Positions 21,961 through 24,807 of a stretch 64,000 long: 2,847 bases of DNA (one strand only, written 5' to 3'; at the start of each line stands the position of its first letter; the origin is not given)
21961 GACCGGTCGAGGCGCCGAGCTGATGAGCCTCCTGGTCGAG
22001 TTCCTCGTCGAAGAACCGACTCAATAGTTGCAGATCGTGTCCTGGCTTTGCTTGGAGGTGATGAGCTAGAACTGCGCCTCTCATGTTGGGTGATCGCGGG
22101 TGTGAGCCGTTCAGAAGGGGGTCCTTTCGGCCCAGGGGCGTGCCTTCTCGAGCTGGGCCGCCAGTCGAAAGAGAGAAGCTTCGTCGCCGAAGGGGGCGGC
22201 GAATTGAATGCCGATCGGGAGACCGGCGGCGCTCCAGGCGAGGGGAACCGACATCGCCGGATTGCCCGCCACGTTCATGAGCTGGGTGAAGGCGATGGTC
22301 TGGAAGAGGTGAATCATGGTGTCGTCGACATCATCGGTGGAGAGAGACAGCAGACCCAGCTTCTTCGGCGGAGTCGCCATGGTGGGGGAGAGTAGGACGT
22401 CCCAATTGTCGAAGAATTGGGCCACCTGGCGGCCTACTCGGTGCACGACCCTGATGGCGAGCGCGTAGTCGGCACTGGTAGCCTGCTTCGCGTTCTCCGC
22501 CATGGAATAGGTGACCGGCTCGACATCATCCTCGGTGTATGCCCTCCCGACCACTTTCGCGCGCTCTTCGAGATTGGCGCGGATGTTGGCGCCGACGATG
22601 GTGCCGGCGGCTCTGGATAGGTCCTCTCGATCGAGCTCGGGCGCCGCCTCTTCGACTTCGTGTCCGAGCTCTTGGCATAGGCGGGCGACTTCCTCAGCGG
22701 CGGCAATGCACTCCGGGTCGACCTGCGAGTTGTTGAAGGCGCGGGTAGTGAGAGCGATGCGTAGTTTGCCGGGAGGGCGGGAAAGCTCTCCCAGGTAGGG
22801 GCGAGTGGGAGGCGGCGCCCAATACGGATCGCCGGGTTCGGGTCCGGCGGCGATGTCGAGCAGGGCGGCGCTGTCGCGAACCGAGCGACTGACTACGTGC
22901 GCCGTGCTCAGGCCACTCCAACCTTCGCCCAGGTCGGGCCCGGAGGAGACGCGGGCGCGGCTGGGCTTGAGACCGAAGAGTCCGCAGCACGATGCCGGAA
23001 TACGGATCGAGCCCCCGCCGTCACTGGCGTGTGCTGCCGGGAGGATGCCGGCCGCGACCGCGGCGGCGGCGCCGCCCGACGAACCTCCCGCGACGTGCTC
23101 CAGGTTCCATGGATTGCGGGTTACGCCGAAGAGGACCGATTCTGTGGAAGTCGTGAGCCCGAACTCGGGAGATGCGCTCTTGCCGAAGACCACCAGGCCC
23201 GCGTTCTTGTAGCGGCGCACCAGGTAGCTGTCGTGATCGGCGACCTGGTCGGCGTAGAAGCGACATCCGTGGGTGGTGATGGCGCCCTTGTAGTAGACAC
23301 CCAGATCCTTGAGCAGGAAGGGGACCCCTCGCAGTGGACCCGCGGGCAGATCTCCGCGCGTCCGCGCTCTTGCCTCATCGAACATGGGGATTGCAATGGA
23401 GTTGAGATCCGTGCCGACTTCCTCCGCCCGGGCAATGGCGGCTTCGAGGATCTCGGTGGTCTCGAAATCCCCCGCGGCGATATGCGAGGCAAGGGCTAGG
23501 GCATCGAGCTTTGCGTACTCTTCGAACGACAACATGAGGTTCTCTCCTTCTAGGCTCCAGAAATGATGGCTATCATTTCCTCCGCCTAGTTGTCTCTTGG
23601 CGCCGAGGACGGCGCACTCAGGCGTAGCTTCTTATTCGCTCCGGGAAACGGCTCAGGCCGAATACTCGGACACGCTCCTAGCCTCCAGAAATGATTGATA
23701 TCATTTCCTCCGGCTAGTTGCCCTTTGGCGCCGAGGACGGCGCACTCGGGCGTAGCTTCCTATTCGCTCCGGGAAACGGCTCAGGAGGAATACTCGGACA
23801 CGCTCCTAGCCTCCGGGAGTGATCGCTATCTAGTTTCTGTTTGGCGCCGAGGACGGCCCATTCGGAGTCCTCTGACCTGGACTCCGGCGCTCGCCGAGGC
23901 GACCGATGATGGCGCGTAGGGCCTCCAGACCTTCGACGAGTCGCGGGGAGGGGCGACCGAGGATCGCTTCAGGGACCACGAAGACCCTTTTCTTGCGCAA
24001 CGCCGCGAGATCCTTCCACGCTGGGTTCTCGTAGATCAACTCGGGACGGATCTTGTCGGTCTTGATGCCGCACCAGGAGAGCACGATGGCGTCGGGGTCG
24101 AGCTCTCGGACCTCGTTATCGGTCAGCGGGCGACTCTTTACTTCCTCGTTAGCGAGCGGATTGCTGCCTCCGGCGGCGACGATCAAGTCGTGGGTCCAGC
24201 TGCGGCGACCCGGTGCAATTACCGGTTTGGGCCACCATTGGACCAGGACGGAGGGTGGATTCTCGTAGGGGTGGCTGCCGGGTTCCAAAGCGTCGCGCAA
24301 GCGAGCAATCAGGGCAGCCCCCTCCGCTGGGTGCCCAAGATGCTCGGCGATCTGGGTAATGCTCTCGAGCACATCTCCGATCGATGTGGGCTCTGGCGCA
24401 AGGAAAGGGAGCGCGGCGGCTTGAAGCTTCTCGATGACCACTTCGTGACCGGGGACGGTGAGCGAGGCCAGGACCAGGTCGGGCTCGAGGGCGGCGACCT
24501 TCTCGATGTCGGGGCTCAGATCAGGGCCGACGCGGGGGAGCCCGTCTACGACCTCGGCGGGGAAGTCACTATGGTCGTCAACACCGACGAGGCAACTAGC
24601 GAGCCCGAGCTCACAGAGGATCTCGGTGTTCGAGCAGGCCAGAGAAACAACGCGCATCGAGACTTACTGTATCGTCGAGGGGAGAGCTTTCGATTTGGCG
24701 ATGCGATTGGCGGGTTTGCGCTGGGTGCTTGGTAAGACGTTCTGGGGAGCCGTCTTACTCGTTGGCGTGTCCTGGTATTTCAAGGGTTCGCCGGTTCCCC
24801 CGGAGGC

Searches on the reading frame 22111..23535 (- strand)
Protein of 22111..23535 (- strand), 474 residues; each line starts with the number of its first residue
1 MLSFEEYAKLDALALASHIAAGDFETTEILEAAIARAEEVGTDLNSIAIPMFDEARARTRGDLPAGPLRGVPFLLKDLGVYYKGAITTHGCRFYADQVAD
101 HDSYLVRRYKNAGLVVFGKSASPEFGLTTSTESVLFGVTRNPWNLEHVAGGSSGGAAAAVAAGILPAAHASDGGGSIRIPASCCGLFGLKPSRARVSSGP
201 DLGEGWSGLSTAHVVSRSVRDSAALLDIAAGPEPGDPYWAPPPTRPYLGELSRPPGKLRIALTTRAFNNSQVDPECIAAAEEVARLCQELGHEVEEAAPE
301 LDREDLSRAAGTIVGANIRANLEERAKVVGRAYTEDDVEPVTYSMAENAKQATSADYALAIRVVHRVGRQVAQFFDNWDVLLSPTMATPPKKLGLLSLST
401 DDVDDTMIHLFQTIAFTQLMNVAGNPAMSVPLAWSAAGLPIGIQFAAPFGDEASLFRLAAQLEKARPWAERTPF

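Call 43: search_protein_families(library=ncbifam, proteins=[window:22111-23535:-], max_evalue=1e-8)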
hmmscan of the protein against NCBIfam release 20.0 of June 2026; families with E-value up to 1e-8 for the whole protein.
window:22111-23535:- (474 aa): 25 families
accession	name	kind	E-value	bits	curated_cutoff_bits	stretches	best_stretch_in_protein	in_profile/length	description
NF005899.0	PRK07869.1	equivalog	2.8e-113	379.2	418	1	8-470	13-466/471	amidase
NF009119.0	PRK12470.1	equivalog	7.8e-96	321.9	498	1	11-473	10-459/462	amidase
NF004717.0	PRK06061.1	equivalog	2.9e-87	293.4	498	1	15-473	22-474/483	amidase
NF005099.0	PRK06529.1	equivalog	1.7e-81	274.5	505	1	11-466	5-478/484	amidase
NF004815.0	PRK06169.1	equivalog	1.6e-78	264.4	506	1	5-473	5-466/471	amidase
NF005687.0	PRK07487.1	subfamily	3.5e-69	233.8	428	1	9-465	7-455/468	amidase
NF005450.0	PRK07042.1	equivalog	4.1e-68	230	458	1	7-472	4-458/464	amidase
NF005686.0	PRK07486.1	subfamily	2.9e-65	220.9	465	1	4-472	8-479/486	amidase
NF006631.0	PRK09201.1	equivalog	6.1e-62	209.9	461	1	8-465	5-454/466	AtzE family amidohydrolase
TIGR02715.1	amido_AtzE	subfamily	2.6e-61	208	425.75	1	15-464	5-446/452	AtzE family amidohydrolase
NF004816.0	PRK06170.1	equivalog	1.6e-59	201.9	503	1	12-465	14-481/493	amidase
TIGR00132.1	gatA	equivalog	3.1e-58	197.7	481.1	2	21-297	7-284/466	Asp-tRNA(Asn)/Glu-tRNA(Gln) amidotransferase subunit GatA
NF005688.0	PRK07488.1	equivalog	8.6e-51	173.3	532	1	8-465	9-465/474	indoleacetamide hydrolase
NF005565.0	PRK07235.1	subfamily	3.9e-48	164.3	545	2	65-298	85-317/506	amidase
NF006043.0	PRK08186.1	subfamily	2.5e-43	148.4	487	1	10-467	7-449/600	allophanate hydrolase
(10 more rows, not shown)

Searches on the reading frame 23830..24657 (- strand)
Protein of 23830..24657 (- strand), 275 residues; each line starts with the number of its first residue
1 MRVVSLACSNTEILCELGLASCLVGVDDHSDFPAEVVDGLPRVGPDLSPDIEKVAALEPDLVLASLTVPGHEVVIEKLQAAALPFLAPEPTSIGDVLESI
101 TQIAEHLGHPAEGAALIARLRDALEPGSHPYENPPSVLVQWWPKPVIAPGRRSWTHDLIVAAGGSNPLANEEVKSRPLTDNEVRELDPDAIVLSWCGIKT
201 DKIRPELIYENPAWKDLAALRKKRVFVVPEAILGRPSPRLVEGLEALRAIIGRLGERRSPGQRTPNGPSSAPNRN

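Call 45: search_protein_families(library=ncbifam, proteins=[window:23830-24657:-], max_evalue=1e-8)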
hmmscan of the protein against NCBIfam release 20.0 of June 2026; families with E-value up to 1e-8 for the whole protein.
window:23830-24657:- (275 aa): 5 families
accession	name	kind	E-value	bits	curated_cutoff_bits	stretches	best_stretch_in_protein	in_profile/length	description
TIGR04281.1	peripla_PGF_1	equivalog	4.8e-20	72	325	1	2-247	23-260/330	PGF-CTERM-anchored ABC transporter substrate-binding protein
TIGR03659.1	IsdE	equivalog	4.5e-18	65.5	298.65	1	2-235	40-274/292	heme ABC transporter substrate-binding protein IsdE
NF002894.0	PRK03379.1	equivalog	3.4e-16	59.2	234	1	2-202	25-223/266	vitamin B12 ABC transporter substrate-binding protein BtuF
NF038402.1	TroA_like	subfamily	9.6e-13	48.2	30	1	2-193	1-185/219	helical backbone metal receptor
TIGR03868.1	F420-O_ABCperi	hypoth_equivalog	5.5e-11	42.2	392.4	0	87-231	121-265/287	putative F420-0 ABC transporter substrate-binding protein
